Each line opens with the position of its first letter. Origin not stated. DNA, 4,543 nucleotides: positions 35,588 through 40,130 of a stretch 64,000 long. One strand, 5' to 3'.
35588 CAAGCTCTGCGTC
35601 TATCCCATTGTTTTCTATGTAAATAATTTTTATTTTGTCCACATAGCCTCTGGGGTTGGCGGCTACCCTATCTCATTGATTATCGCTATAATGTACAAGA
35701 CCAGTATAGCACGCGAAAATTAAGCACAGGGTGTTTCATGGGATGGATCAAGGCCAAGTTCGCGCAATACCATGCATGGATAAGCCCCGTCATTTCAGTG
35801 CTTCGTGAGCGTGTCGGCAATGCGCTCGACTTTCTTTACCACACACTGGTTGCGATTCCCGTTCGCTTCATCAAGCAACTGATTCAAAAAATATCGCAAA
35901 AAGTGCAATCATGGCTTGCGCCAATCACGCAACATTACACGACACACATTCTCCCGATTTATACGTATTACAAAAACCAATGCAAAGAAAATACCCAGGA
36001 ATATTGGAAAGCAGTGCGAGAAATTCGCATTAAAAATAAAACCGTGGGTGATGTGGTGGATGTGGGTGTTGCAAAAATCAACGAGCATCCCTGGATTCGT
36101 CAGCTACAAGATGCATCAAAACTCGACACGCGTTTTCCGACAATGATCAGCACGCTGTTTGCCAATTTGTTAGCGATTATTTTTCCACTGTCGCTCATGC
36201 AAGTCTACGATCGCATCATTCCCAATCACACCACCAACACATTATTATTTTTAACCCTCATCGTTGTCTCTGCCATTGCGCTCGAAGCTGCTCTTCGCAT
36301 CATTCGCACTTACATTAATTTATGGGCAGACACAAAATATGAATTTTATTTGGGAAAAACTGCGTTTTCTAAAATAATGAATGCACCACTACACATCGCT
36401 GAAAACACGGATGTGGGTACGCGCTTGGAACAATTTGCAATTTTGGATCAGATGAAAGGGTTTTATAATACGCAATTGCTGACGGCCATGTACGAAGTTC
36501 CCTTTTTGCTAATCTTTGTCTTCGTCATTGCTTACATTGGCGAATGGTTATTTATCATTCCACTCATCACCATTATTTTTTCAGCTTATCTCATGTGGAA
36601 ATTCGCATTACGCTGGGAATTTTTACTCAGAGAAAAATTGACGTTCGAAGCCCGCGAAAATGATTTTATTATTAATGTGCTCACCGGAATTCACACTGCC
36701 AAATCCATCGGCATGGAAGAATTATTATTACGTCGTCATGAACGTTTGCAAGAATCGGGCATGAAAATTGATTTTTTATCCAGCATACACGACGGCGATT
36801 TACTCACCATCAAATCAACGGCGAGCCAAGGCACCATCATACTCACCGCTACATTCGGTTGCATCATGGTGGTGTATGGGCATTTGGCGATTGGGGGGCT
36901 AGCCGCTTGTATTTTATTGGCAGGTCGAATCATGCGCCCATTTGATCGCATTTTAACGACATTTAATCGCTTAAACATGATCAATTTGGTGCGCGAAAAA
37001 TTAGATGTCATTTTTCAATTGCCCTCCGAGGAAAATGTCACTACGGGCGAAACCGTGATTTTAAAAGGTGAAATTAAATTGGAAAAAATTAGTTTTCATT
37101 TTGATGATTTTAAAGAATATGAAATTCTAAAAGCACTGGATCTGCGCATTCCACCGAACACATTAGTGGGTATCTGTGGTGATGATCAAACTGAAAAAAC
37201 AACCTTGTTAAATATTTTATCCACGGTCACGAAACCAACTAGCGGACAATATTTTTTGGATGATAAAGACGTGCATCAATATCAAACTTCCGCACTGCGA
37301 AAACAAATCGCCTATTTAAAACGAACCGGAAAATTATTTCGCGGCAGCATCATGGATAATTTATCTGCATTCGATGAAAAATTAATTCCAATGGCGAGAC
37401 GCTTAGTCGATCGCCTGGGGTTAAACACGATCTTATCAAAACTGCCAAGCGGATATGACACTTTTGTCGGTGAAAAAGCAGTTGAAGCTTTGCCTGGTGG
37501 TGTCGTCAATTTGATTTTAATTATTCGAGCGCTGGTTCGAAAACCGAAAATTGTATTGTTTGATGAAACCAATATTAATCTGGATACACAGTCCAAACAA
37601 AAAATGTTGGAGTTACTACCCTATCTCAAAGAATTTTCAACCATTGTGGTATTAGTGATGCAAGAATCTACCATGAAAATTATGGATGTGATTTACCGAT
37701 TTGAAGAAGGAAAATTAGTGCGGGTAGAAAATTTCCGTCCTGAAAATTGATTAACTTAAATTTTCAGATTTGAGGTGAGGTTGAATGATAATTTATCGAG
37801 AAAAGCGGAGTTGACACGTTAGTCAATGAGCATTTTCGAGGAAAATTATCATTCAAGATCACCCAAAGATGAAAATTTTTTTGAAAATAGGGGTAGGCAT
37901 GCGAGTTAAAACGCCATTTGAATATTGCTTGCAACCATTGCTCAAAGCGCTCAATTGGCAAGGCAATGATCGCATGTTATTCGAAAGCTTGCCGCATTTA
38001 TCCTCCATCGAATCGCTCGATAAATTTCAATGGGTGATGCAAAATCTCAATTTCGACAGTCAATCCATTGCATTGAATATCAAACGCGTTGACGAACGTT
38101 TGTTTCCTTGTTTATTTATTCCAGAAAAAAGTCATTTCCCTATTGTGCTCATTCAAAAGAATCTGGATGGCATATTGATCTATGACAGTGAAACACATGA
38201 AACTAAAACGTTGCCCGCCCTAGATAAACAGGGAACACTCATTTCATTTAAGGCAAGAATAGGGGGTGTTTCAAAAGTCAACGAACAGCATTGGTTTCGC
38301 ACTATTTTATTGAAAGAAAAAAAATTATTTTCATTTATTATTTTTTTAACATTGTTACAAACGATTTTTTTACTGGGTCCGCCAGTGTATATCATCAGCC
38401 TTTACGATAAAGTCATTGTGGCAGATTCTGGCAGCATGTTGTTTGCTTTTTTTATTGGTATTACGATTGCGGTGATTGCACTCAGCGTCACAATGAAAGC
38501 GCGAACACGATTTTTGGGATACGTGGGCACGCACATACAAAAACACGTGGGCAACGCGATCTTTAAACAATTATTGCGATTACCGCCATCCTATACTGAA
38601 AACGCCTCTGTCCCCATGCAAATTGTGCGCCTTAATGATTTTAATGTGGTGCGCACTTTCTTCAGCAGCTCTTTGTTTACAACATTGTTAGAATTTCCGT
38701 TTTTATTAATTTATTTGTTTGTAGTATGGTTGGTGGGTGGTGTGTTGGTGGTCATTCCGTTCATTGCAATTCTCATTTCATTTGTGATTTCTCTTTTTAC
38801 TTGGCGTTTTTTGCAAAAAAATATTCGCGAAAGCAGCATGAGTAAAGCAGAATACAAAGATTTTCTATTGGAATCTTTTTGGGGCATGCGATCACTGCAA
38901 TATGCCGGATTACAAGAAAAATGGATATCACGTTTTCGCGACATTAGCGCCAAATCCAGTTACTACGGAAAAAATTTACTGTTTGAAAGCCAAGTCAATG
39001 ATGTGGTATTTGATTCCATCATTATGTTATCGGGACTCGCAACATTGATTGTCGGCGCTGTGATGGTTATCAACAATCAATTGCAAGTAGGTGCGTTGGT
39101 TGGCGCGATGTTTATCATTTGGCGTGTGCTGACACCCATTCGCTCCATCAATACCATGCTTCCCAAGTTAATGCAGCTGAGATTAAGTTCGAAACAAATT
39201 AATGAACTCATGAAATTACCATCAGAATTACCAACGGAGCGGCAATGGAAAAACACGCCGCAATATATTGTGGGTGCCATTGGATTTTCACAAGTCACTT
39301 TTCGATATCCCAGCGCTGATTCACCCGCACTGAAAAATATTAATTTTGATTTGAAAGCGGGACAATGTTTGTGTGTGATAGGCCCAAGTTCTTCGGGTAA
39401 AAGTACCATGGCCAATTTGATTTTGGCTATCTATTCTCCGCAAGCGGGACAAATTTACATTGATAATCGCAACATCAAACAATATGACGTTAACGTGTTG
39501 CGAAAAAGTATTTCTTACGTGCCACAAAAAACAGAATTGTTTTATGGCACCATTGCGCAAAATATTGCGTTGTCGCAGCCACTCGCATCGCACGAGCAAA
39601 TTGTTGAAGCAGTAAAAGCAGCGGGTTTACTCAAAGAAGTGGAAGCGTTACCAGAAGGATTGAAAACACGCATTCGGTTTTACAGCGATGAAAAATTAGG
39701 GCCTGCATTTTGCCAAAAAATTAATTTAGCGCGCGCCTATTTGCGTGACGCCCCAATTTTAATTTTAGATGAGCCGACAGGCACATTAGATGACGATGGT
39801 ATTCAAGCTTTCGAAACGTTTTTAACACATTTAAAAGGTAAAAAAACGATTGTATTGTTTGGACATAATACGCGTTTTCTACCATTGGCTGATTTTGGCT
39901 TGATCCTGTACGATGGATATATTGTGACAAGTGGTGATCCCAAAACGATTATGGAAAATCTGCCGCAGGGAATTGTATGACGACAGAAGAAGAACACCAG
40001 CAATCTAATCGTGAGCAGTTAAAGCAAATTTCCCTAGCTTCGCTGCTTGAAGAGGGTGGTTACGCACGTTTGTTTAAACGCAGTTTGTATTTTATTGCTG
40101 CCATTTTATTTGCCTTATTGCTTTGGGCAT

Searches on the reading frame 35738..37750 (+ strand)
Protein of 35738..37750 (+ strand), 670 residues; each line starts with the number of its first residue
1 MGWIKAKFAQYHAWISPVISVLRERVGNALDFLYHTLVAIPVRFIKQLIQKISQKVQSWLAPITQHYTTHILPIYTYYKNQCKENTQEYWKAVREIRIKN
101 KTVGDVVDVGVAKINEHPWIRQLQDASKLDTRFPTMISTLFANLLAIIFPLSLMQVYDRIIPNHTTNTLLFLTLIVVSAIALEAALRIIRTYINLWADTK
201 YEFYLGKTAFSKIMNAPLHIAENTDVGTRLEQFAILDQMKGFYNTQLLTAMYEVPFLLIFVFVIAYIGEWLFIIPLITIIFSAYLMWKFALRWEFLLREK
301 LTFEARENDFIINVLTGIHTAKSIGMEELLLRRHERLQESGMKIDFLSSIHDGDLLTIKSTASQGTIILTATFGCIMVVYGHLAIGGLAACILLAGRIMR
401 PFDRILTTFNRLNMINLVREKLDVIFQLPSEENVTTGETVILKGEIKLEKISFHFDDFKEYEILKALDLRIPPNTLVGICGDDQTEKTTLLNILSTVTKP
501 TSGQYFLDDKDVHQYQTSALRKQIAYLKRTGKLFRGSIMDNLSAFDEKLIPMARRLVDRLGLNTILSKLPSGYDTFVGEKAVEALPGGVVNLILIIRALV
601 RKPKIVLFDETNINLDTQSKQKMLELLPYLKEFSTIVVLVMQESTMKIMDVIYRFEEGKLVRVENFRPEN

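Call 14: search_protein_families(library=ncbifam, proteins=[window:35738-37750:+])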
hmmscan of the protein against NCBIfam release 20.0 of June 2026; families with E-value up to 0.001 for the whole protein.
window:35738-37750:+ (670 aa): 153 families (the best 25 are shown)
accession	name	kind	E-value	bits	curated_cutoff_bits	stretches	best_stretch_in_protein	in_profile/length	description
TIGR03375.1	type_I_sec_LssB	subfamily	2.7e-90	303.6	693.1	1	113-661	133-680/696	type I secretion system permease/ATPase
TIGR01846.1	type_I_sec_HlyB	subfamily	1.7e-63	215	725.55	1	135-662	144-671/694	type I secretion system permease/ATPase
TIGR01842.1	type_I_sec_PrtD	subfamily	8.4e-63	212.7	510.15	1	135-661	11-532/544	type I secretion system permease/ATPase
TIGR03797.1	NHLM_micro_ABC2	equivalog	2.8e-48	164.9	709.4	1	136-666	142-668/686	NHLP bacteriocin export ABC transporter permease/ATPase subunit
TIGR01193.1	bacteriocin_ABC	subfamily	1.8e-44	152.4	523.85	1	135-662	161-688/708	peptide cleavage/export ABC transporter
NF045998.1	cleave_ABC_plasm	equivalog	3.8e-43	147.7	500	1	131-627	154-645/673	Mbov_0121 family peptidase domain-containing ABC transporter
TIGR02203.1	MsbA_lipidA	equivalog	3.1e-41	141.5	602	1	159-661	43-547/572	lipid A export permease/ATP-binding protein MsbA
TIGR03796.1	NHLM_micro_ABC1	equivalog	5.4e-41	140.6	853.3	1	136-662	160-691/710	NHLP family bacteriocin export ABC transporter peptidase/permease/ATPase subunit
TIGR02204.1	MsbA_rel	hypoth_equivalog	1.8e-36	126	780.4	1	137-662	25-554/576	ABC transporter, permease/ATP-binding protein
TIGR00958.1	3a01208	subfamily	2.5e-35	121.9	874.6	1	270-665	302-696/711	antigen peptide transporter 2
TIGR02857.1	CydD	equivalog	1.4e-34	120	435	1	137-653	10-527/529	thiol reductant ABC exporter subunit CydD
NF050066.1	LPSTprtrPglK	equivalog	2.9e-33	115.1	1000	1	392-658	297-558/558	BC-type lipopolysaccharide transporter PglK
NF008381.0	PRK11176.1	equivalog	3.9e-32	111.4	867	1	156-662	51-558/582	lipid A ABC transporter ATP-binding protein/permease MsbA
NF008364.0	PRK11160.1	equivalog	3.3e-30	105.2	630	1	388-664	283-556/575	heme ABC transporter ATP-binding protein/permease CydC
NF045513.1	HepA_fam_ABC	equivalog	1.4e-29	103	725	1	164-664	89-590/610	heterocyst formation ABC transporter subunit HepA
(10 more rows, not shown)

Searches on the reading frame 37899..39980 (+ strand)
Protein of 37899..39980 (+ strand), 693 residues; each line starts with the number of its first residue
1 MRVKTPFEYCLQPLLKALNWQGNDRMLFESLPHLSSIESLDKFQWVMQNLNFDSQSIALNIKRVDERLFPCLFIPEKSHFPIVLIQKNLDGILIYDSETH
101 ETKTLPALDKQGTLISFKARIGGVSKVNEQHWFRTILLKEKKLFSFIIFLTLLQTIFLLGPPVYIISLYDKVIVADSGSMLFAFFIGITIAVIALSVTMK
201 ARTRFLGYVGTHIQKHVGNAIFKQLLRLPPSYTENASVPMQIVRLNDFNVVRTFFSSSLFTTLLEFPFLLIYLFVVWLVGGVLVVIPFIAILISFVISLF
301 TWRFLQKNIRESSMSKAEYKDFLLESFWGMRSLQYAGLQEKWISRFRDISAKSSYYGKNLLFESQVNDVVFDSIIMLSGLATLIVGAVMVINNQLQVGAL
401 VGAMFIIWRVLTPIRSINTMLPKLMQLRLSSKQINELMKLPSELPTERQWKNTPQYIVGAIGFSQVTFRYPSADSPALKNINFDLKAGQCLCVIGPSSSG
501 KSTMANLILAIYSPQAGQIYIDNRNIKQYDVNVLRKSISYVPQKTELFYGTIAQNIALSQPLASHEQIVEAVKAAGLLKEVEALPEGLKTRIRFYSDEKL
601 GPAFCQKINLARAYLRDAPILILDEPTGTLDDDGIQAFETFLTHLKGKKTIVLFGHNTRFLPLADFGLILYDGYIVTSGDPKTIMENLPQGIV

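Call 14: search_protein_families(library=ncbifam, proteins=[window:37899-39980:+])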
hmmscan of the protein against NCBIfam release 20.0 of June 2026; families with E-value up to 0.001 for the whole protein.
window:37899-39980:+ (693 aa): 183 families (the best 25 are shown)
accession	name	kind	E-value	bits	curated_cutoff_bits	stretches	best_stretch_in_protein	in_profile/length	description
TIGR03375.1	type_I_sec_LssB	subfamily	3.7e-127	425.5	693.1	1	7-690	3-694/696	type I secretion system permease/ATPase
TIGR01846.1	type_I_sec_HlyB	subfamily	1.7e-90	304.3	725.55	1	38-686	30-680/694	type I secretion system permease/ATPase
TIGR01842.1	type_I_sec_PrtD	subfamily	2.6e-82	277.1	510.15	1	139-687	3-543/544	type I secretion system permease/ATPase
TIGR02203.1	MsbA_lipidA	equivalog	7.4e-70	236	602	1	181-686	54-557/572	lipid A export permease/ATP-binding protein MsbA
TIGR03796.1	NHLM_micro_ABC1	equivalog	1.3e-64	218.7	853.3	1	137-685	149-699/710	NHLP family bacteriocin export ABC transporter peptidase/permease/ATPase subunit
TIGR02204.1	MsbA_rel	hypoth_equivalog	1.3e-63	215.6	780.4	1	143-686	19-563/576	ABC transporter, permease/ATP-binding protein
NF008381.0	PRK11176.1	equivalog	1.5e-61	208.5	867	1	186-686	69-567/582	lipid A ABC transporter ATP-binding protein/permease MsbA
TIGR01193.1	bacteriocin_ABC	subfamily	1.4e-59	202.3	523.85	1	133-686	147-697/708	peptide cleavage/export ABC transporter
TIGR03797.1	NHLM_micro_ABC2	equivalog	6.2e-59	200.1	709.4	1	40-686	32-673/686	NHLP bacteriocin export ABC transporter permease/ATPase subunit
NF045513.1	HepA_fam_ABC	equivalog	5.9e-58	196.7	725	1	170-685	80-596/610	heterocyst formation ABC transporter subunit HepA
TIGR00958.1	3a01208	subfamily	2.5e-57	194.6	874.6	1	139-687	158-703/711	antigen peptide transporter 2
TIGR02857.1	CydD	equivalog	1.6e-55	189.1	435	1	142-665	3-524/529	thiol reductant ABC exporter subunit CydD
NF008364.0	PRK11160.1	equivalog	7e-50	170.2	630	1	269-687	149-564/575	heme ABC transporter ATP-binding protein/permease CydC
TIGR02868.1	CydC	equivalog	2.2e-49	168.5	329.05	1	272-657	145-529/530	thiol reductant ABC exporter subunit CydC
NF052233.1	CphA_assoc_ABC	equivalog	5e-47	160.7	880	1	149-687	191-732/766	cyanophycin metabolism-associated ABC transporter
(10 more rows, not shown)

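Call 59: find_homologous_proteins(query=window:37899-39980:+, max_evalue=1e-100)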
Query window:37899-39980:+ (693 aa): 22 proteins with E <= 1e-100 among 8000 candidates.
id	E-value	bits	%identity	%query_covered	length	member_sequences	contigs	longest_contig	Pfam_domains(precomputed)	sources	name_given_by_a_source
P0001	0.0e+0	1544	100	100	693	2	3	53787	PF00005.34,PF00664.29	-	-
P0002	0.0e+0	1114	70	99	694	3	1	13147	PF00005.34,PF00664.29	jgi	-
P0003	0.0e+0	1073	67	99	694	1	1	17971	PF00005.34,PF20720.4,PF00664.29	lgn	-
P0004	0.0e+0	1061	66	99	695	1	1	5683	PF00005.34,PF00664.29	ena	-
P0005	0.0e+0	1043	67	100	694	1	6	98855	PF00005.34,PF00664.29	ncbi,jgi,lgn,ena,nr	ncbi:MAG: hypothetical protein COY58_07600 [Gammaproteobacteria bacterium CG_4_10_14_0_8_um_filter_3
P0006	4.6e-298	1009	64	99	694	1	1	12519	PF00005.34,PF00664.29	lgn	-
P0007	4.5e-296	1002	63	99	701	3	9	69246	PF00005.34,PF00664.29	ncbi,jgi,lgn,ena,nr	ncbi:MAG: hypothetical protein A3C44_05565 [Gammaproteobacteria bacterium RIFCSPHIGHO2_02_FULL_39_13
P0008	1.3e-294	997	62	99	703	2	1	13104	PF00005.34,PF00664.29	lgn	-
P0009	5.5e-290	982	60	99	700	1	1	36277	PF00005.34,PF00664.29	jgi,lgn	-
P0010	4.3e-289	979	62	99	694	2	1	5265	PF00005.34,PF00664.29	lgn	-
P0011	4.2e-274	929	59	99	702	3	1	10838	PF00005.34,PF00664.29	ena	-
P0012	7.9e-264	895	53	99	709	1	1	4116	PF00005.34,PF00664.29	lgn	-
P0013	1.7e-233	795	51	99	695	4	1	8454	PF00005.34,PF00664.29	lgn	-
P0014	8.0e-223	760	49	100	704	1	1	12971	PF00005.34,PF02463.26,PF13304.13,PF00664.29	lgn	-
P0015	1.2e-219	749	48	99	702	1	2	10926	PF00005.34,PF02463.26,PF13304.13,PF00664.29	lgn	-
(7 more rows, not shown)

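Call 60: find_encoding_contigs(protein=P0002, flank=3000, max_places=2)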
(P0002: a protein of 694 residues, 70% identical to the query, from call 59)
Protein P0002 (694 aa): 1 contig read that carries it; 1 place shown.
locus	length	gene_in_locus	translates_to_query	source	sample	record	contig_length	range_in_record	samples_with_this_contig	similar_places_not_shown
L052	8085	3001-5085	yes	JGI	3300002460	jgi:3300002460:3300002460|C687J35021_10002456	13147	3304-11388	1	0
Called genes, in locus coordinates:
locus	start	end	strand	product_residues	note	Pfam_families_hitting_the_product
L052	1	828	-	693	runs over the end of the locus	PF00072:Response_reg, PF00989:PAS (weak), PF13426:PAS_9, PF08447:PAS_3, PF00990:GGDEF, PF00563:EAL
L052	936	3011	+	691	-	PF00664:ABC_membrane, PF00005:ABC_tran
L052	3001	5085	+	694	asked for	PF00664:ABC_membrane, PF00005:ABC_tran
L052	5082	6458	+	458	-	PF00364:Biotin_lipoyl (faint), PF25917:BSH_RND (weak), PF25994:HH_AprE, PF25876:HH_MFP_RND (weak), PF26002:Beta-barrel_AprE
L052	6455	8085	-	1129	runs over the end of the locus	?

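Call 61: find_encoding_contigs(protein=P0005, flank=3000, max_places=2)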
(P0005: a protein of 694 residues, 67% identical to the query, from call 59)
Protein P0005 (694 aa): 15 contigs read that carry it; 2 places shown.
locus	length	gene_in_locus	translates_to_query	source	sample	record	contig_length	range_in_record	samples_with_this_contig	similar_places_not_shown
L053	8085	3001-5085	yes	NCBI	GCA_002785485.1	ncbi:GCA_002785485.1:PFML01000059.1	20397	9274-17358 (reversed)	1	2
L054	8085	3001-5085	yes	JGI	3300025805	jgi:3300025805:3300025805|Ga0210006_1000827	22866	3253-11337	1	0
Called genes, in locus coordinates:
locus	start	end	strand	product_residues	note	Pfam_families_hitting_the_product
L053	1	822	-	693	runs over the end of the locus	PF00072:Response_reg, PF13426:PAS_9, PF08447:PAS_3, PF00990:GGDEF, PF00563:EAL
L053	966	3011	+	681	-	PF00664:ABC_membrane, PF00005:ABC_tran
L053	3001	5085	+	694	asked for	PF00664:ABC_membrane, PF00005:ABC_tran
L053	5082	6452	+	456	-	PF25917:BSH_RND (weak), PF25919:BSH_CusB (faint), PF25994:HH_AprE, PF26002:Beta-barrel_AprE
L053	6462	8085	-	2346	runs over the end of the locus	PF22005:WWE_1 (faint), PF00353:HemolysinCabind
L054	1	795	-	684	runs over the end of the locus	PF00072:Response_reg, PF08447:PAS_3, PF13426:PAS_9, PF00990:GGDEF, PF00563:EAL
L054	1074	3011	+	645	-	PF00664:ABC_membrane, PF00005:ABC_tran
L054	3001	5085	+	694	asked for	PF00664:ABC_membrane, PF00005:ABC_tran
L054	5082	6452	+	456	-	PF25917:BSH_RND (weak), PF25919:BSH_CusB (faint), PF25994:HH_AprE, PF26002:Beta-barrel_AprE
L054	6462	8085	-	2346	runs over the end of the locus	PF22005:WWE_1 (faint), PF00353:HemolysinCabind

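Call 62: find_encoding_contigs(protein=P0007, flank=3000, max_places=2)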
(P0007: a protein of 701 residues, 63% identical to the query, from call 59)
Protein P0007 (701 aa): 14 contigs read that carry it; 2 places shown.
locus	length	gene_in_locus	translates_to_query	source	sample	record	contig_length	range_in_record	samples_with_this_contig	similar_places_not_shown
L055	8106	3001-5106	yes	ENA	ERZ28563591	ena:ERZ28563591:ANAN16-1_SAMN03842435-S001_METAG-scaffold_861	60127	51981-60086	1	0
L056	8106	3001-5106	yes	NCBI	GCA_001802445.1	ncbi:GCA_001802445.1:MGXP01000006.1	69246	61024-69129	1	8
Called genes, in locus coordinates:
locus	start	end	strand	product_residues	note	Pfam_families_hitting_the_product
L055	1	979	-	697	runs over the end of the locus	PF00072:Response_reg, PF13426:PAS_9, PF08447:PAS_3 (weak), PF00990:GGDEF, PF00563:EAL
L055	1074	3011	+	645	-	PF00664:ABC_membrane, PF00005:ABC_tran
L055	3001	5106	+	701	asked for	PF00664:ABC_membrane, PF00005:ABC_tran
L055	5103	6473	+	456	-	PF00364:Biotin_lipoyl (faint), PF25919:BSH_CusB (faint), PF25994:HH_AprE, PF26002:Beta-barrel_AprE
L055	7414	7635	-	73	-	-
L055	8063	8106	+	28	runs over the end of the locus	?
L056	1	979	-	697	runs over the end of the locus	PF00072:Response_reg, PF13426:PAS_9, PF08447:PAS_3 (weak), PF00990:GGDEF, PF00563:EAL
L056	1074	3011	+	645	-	PF00664:ABC_membrane, PF00005:ABC_tran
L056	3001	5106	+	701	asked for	PF00664:ABC_membrane, PF00005:ABC_tran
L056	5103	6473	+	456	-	PF00364:Biotin_lipoyl (faint), PF25919:BSH_CusB (faint), PF25994:HH_AprE, PF26002:Beta-barrel_AprE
